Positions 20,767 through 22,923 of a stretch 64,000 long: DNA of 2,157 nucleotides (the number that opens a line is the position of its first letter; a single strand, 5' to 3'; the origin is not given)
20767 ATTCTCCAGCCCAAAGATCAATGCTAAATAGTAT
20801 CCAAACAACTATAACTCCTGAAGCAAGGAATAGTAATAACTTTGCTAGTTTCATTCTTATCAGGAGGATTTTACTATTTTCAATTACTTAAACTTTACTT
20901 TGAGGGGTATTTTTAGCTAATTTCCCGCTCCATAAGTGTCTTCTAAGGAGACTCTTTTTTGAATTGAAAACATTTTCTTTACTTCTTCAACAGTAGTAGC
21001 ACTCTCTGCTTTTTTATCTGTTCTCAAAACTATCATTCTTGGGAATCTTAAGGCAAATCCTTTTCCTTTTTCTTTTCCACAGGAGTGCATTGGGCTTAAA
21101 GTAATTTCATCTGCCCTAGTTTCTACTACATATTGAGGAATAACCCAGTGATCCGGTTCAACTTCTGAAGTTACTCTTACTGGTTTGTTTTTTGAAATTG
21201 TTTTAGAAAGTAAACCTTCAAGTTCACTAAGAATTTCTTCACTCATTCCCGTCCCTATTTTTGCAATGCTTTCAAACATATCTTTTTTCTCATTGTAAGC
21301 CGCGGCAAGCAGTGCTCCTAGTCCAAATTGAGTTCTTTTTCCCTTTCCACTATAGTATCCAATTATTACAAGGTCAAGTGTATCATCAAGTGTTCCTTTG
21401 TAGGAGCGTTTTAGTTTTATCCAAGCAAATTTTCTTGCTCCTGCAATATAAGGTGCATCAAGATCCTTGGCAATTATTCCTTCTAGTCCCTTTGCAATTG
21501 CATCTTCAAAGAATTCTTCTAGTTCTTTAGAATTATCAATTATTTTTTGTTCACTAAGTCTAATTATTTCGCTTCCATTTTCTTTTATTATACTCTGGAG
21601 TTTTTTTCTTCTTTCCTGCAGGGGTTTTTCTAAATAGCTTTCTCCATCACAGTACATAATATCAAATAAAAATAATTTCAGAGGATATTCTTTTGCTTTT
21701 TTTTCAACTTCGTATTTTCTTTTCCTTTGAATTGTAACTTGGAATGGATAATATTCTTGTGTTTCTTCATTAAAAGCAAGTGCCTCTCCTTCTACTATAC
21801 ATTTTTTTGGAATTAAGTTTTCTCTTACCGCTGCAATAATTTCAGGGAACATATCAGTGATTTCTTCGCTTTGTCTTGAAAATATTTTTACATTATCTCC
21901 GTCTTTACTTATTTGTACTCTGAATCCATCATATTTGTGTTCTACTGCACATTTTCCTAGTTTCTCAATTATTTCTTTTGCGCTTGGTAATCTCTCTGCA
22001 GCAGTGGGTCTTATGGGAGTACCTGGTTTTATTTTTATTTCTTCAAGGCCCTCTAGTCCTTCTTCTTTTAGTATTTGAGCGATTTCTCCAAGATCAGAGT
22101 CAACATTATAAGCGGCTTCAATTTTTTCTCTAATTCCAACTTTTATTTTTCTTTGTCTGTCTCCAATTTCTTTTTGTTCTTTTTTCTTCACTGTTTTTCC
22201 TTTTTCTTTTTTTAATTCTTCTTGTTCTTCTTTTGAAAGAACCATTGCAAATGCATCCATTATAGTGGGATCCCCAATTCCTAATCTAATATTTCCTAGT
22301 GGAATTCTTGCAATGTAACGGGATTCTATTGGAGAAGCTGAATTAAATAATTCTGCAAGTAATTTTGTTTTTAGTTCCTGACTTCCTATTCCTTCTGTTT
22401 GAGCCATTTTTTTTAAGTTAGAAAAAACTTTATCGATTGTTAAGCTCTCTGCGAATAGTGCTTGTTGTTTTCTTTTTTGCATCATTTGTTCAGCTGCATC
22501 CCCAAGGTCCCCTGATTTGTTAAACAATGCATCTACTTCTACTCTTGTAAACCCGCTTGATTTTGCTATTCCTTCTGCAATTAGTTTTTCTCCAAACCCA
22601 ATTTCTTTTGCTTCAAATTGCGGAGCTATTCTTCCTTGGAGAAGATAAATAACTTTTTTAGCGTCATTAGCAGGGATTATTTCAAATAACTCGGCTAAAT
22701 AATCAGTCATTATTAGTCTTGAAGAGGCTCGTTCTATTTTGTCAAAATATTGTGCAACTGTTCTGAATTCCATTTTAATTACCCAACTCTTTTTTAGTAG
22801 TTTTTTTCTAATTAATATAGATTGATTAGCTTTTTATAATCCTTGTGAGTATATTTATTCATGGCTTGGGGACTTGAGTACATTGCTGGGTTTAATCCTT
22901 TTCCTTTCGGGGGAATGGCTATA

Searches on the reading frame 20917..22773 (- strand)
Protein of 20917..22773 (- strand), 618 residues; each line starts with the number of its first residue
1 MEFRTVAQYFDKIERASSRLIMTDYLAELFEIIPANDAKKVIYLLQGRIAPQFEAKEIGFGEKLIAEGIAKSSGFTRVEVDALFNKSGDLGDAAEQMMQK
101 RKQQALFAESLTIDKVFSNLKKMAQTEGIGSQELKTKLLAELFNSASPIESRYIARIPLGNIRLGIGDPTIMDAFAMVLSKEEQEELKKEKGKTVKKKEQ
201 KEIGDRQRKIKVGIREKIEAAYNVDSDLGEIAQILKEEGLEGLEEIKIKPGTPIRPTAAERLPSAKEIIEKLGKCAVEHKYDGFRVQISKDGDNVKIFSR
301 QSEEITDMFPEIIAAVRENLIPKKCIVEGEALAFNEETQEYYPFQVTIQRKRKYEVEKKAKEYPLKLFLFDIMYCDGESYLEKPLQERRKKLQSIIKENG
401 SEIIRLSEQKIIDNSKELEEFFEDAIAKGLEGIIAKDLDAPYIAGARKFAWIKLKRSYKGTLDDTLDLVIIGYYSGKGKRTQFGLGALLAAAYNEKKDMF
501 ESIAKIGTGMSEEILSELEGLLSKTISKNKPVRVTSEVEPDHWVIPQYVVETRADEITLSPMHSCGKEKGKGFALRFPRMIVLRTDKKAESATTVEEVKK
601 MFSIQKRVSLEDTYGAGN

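Call 70: search_protein_families(library=pfam, proteins=[window:20917-22773:-], max_evalue=0.0001)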
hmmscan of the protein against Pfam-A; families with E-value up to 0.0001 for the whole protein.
window:20917-22773:- (618 aa): 3 families
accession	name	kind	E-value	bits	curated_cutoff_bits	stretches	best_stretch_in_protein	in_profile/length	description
PF01068.26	DNA_ligase_A_M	-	2.1e-57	194.6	26.2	1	256-455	1-204/204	ATP dependent DNA ligase domain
PF04675.19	DNA_ligase_A_N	-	8.5e-42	143.7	24.6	1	2-176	1-174/174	DNA ligase N terminus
PF04679.21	DNA_ligase_A_C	-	3.6e-17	63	27.5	1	484-587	4-94/94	ATP dependent DNA ligase C terminal region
